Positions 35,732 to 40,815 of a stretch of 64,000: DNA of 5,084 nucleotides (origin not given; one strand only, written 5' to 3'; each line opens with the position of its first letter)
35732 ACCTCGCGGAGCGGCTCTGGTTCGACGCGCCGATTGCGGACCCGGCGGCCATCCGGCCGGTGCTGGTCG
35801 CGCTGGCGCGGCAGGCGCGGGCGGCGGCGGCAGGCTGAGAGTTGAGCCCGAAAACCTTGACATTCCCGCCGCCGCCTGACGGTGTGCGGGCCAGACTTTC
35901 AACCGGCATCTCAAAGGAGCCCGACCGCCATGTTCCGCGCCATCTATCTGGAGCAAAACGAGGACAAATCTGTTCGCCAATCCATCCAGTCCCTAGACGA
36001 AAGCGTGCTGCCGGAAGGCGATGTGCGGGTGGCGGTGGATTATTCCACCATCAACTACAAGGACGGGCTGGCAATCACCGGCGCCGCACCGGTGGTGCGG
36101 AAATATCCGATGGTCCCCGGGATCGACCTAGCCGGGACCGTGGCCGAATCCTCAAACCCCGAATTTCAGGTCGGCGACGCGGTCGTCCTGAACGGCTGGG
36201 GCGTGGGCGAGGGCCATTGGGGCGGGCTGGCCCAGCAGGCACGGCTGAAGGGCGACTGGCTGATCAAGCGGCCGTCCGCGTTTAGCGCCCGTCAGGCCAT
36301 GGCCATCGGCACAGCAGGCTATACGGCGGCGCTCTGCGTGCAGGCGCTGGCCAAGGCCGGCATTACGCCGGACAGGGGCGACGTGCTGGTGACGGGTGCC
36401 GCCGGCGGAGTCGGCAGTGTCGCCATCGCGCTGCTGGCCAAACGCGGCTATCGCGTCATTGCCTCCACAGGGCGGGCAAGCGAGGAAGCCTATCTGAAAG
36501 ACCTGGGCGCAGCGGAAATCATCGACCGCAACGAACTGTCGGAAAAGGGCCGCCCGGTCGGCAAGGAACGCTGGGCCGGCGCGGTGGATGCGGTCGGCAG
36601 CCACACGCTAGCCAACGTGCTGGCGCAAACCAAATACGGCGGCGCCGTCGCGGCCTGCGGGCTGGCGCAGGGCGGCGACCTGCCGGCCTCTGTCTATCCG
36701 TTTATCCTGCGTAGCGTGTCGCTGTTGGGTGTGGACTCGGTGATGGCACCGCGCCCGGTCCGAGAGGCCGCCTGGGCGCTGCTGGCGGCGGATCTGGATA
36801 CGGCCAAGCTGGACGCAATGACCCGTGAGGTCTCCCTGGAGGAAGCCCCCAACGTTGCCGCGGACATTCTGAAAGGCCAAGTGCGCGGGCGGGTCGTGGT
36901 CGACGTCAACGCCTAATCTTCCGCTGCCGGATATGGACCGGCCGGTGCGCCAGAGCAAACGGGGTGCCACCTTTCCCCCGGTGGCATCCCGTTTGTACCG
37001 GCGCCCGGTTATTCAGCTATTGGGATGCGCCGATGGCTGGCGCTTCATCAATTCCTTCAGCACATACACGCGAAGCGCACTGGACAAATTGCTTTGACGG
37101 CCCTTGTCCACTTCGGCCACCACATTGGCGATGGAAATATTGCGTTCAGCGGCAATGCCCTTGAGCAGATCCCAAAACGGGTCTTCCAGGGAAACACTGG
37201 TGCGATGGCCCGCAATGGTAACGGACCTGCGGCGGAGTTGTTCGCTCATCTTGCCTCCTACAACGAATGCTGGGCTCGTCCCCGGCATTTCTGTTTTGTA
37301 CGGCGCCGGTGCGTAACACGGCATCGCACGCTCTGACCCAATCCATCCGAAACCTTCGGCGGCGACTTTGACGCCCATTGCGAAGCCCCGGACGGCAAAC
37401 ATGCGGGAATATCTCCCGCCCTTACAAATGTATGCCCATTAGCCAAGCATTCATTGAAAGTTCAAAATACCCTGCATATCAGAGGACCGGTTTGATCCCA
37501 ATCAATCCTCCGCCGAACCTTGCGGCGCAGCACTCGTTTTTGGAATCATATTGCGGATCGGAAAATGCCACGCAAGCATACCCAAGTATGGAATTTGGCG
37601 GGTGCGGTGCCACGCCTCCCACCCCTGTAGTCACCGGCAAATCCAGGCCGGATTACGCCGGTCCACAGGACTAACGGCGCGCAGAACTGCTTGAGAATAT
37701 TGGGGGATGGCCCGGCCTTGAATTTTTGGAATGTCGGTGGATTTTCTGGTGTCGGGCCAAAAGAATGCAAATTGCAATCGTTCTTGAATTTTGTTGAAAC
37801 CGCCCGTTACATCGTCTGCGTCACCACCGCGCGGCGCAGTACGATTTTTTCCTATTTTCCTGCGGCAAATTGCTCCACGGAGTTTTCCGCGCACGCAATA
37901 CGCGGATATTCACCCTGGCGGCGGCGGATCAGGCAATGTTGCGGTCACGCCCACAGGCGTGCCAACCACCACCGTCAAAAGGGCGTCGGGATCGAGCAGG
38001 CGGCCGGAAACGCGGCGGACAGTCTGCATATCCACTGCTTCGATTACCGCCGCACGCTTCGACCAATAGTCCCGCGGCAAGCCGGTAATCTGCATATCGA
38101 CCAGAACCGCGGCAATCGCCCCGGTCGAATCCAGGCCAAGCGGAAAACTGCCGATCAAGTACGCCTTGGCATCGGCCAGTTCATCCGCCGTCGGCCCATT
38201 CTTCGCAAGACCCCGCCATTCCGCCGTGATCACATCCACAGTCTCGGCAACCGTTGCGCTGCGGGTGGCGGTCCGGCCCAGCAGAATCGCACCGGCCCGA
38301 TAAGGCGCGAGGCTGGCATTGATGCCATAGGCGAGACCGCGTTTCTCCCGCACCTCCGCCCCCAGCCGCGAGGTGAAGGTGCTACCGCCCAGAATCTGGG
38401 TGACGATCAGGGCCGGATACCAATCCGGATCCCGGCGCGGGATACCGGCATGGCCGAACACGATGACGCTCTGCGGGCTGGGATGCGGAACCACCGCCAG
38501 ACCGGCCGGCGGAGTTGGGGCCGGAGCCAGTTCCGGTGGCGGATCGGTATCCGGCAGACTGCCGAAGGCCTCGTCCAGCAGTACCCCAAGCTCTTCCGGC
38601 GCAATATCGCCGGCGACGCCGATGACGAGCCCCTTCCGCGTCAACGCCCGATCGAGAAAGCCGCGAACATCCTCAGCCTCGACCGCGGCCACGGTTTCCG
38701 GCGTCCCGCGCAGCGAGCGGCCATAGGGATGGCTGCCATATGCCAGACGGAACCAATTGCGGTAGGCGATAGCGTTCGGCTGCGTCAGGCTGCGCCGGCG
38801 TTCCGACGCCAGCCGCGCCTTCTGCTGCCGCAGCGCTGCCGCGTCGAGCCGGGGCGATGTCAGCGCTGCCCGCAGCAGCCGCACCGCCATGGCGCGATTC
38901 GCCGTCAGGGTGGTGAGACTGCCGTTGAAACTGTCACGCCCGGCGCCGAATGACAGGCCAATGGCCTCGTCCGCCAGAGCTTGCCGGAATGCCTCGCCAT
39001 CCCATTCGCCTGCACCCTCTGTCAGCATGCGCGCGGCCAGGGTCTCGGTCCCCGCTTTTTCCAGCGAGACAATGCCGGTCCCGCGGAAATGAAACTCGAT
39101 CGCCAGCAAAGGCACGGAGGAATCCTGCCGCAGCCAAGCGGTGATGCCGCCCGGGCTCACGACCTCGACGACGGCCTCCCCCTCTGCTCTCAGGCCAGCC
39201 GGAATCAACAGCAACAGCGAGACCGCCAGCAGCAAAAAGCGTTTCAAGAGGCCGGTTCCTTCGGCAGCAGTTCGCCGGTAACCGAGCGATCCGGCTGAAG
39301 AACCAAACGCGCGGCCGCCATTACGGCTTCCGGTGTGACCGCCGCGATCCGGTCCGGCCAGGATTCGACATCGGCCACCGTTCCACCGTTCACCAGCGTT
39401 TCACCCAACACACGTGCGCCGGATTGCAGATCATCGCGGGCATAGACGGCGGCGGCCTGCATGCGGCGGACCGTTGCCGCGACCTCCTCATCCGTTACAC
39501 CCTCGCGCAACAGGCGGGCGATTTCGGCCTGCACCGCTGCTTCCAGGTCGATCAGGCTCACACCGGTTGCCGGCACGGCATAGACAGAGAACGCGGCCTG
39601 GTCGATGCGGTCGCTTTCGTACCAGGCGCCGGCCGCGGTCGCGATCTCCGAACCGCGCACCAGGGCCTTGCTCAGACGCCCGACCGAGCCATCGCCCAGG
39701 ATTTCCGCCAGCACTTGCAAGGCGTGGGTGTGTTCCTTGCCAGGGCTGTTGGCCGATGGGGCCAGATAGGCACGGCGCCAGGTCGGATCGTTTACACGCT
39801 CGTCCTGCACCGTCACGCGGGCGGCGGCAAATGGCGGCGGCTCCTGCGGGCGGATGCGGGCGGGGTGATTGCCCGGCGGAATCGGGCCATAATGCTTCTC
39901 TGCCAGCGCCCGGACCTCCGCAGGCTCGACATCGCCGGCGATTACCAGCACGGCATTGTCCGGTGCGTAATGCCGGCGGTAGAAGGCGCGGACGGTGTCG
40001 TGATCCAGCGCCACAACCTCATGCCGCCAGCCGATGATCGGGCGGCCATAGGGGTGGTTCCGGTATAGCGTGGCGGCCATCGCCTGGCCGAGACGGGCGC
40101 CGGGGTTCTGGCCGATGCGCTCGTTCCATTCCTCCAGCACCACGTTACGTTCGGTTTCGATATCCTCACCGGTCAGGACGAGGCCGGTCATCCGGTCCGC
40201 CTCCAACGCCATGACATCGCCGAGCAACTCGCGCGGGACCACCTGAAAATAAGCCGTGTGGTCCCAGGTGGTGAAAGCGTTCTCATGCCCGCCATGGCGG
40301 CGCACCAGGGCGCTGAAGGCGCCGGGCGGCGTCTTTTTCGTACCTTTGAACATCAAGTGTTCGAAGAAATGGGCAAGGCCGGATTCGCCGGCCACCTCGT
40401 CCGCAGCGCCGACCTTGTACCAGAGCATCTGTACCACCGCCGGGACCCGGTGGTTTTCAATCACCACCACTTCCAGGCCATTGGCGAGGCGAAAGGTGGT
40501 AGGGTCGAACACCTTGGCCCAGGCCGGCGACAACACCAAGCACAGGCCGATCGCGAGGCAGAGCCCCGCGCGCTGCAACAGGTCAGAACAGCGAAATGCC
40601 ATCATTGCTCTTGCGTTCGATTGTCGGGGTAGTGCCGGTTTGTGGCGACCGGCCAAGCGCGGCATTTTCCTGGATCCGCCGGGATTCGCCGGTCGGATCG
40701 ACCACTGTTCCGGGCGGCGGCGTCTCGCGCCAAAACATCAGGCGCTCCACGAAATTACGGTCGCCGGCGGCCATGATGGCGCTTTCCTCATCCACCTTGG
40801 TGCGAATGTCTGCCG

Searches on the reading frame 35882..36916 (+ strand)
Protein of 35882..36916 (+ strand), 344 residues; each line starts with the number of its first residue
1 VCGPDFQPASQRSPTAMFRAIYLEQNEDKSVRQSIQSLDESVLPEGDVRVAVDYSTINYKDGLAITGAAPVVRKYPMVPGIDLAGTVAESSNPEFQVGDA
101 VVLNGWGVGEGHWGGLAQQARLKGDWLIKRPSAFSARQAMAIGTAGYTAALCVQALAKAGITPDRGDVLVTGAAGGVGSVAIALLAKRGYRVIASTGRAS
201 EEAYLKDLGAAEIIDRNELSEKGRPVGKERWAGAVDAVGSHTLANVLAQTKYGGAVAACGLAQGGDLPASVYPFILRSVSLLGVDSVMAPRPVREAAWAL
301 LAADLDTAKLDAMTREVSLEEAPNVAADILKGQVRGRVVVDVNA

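Call 64: search_protein_families(library=pfam, proteins=[window:35882-36916:+], max_evalue=0.00001)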
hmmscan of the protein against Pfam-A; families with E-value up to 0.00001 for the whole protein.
window:35882-36916:+ (344 aa): 2 families
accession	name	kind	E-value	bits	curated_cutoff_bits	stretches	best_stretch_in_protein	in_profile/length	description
PF00107.32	ADH_zinc_N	-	2e-15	57.3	31.8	1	176-301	1-127/129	Zinc-binding dehydrogenase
PF08240.17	ADH_N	-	2.6e-11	44.1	23.5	1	45-131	2-103/104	Alcohol dehydrogenase GroES-like domain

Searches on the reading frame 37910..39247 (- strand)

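Call 64: search_protein_families(library=pfam, proteins=[window:37910-39247:-], max_evalue=0.00001)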
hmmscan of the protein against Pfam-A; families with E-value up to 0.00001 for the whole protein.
window:37910-39247:- (445 aa): 1 family
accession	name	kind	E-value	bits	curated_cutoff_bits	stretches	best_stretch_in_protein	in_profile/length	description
PF05193.26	Peptidase_M16_C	-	6.9e-26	91.7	23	1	189-363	2-180/181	Peptidase M16 inactive domain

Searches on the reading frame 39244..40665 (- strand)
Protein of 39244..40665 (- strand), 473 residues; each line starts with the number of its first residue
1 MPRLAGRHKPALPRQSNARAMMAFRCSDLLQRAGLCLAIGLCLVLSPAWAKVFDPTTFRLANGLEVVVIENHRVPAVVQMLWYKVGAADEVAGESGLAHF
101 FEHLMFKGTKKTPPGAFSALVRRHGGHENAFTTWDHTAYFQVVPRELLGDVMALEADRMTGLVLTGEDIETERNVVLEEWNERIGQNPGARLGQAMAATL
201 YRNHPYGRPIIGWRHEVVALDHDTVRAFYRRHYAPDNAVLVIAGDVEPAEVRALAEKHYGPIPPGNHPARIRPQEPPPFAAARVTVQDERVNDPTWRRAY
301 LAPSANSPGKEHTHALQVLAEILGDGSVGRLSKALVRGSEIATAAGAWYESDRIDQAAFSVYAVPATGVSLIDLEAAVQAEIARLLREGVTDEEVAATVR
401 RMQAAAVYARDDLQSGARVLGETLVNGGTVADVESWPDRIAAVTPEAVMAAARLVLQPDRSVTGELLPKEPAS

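Call 64: search_protein_families(library=pfam, proteins=[window:39244-40665:-], max_evalue=0.00001)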
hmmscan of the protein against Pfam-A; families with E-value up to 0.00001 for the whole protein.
window:39244-40665:- (473 aa): 2 families
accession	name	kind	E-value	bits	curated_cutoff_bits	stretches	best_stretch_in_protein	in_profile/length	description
PF05193.26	Peptidase_M16_C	-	2.1e-31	109.6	23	1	220-401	2-180/181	Peptidase M16 inactive domain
PF00675.25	Peptidase_M16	-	1.9e-24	86.7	22.3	1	66-212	2-147/149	Insulinase (Peptidase family M16)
